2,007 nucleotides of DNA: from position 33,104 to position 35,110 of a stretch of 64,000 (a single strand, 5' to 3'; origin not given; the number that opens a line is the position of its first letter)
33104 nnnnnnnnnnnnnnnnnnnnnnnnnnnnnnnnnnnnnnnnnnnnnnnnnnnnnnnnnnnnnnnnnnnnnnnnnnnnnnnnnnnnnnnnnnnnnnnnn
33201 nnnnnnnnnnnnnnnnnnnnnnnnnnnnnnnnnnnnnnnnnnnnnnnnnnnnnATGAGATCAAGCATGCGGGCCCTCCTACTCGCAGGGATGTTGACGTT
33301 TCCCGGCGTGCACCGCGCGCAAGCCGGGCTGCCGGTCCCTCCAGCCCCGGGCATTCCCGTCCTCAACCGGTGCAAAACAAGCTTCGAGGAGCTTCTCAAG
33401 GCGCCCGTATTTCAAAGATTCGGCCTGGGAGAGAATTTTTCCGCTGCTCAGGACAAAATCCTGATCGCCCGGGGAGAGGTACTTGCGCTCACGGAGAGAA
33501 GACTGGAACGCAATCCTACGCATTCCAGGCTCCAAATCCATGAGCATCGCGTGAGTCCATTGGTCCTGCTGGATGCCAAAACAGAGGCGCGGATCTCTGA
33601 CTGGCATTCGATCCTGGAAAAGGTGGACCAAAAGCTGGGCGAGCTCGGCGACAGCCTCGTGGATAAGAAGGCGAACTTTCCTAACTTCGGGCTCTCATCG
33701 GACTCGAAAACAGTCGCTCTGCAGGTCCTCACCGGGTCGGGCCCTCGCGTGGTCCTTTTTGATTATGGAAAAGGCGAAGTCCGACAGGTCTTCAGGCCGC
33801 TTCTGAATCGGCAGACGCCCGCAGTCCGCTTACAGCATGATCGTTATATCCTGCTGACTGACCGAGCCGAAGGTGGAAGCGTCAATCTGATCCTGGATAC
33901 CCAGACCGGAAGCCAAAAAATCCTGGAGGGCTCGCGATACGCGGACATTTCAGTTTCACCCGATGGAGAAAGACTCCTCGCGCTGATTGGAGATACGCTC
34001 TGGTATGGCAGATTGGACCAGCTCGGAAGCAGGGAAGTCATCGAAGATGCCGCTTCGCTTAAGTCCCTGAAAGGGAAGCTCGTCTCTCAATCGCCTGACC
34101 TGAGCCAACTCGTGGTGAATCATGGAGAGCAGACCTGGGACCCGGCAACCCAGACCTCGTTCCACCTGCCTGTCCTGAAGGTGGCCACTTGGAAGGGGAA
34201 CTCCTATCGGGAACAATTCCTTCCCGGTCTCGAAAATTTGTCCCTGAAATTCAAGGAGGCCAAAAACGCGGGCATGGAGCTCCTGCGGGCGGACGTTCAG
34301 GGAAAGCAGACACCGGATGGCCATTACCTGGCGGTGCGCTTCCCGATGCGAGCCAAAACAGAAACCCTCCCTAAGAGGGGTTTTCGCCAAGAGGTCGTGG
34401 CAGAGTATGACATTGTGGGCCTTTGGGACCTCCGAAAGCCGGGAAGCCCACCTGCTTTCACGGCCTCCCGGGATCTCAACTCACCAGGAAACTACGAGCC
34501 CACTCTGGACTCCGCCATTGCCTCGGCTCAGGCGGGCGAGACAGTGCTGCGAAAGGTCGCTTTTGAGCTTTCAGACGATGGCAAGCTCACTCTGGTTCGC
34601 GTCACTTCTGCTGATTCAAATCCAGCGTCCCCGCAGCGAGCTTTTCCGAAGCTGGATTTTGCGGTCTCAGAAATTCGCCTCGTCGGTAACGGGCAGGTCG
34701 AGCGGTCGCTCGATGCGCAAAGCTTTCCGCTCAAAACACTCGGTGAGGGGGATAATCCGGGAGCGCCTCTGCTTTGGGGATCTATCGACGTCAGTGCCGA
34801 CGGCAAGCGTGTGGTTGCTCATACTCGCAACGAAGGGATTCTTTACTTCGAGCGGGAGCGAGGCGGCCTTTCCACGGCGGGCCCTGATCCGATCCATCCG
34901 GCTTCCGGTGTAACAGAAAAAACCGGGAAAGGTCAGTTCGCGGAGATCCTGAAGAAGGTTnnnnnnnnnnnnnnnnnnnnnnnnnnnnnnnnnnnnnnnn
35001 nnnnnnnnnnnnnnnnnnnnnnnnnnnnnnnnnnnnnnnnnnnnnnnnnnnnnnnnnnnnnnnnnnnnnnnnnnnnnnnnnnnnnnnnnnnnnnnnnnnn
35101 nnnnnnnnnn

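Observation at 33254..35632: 792-aa secreted protein with PD40 beta-propeller repeats and a C-terminal HExxH: candidate secreted effector or toxin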

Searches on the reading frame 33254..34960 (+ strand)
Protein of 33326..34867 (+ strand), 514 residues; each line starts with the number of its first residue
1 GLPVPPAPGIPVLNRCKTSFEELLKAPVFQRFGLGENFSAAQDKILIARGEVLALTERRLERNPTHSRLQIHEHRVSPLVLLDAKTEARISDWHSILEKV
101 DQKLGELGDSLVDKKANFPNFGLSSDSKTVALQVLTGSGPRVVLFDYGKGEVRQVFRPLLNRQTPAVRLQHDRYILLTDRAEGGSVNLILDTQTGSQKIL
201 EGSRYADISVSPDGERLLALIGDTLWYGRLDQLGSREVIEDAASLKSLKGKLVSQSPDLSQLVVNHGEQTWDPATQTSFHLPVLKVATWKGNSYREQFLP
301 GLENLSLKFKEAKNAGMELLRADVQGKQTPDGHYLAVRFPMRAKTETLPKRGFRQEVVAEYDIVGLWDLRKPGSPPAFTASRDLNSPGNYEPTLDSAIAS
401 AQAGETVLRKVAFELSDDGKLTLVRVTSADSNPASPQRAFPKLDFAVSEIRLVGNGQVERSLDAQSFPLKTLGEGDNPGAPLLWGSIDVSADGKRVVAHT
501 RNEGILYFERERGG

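Call 17: search_protein_families(library=pfam, proteins=[window:33326-34867:+], max_evalue=10)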
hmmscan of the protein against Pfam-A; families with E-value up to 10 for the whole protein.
seq(514 aa): 0 families

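Call 31: find_homologous_proteins(query=A2, max_evalue=0.001)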
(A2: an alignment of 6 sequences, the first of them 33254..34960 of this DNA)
Query A2 (6 sequences) (569 aa, profile of the alignment): 1 proteins with E <= 0.001 among 8000 candidates.
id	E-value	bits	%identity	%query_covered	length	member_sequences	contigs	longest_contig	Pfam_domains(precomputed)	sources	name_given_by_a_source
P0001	1.5e-182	626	100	99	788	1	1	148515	-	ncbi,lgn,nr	ncbi:MAG: hypothetical protein NDJ89_06070 [Oligoflexia bacterium]|nr:hypothetical protein [Oligofle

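Call 44: predict_structure(alignment_id=A2)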
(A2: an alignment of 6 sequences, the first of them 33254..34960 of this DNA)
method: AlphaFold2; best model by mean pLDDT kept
length: 569 residues; sequences in the alignment: 6
mean_pLDDT: 68.1   pTM: 0.69
mean pLDDT of the five models: 68.1, 66.2, 65.8, 65.7, 59.1
residues with pLDDT >= 90: 126; 70-90: 198; 50-70: 105; < 50: 140
segments of 3 or more residues with pLDDT < 50: 1-70, 86-88, 90-97, 456-463, 495-507, 542-569
pLDDT, mean of each block of 10 residues (from residue 1): 27 27 27 26 31 25 31 64 51 49 73 80 92 76 68 85 90 91 79 88 82 93 91 91 90 92 92 90 91 64 79 86 81 77 79 91 78 51 78 86 76 61 57 81 88 54 62 83 80 47 50 76 60 62 39 27 28
secondary structure, 60 per line:
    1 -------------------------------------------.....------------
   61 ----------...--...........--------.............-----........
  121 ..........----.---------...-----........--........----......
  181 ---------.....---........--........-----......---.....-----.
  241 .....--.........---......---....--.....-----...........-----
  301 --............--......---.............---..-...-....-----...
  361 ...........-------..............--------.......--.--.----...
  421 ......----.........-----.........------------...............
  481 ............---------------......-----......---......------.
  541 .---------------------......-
elements in order: H44-48 E71-73 E76-86 E95-107 E113-116 H117-130 E145-147 E153-160 E163-170 E175-180 E190-194 E198-205 E208-215 E221-226 E230-234 E240-245 E248-253 E260-262 E269-272 E275-279 E285-295 E303-314 E317-322 H326-338 E349-352 E358-371 E379-392 E401-403 H404-407 H418-426 E431-439 E445-453 E466-477 E481-492 E508-513 E519-524 E528-533 H563-568
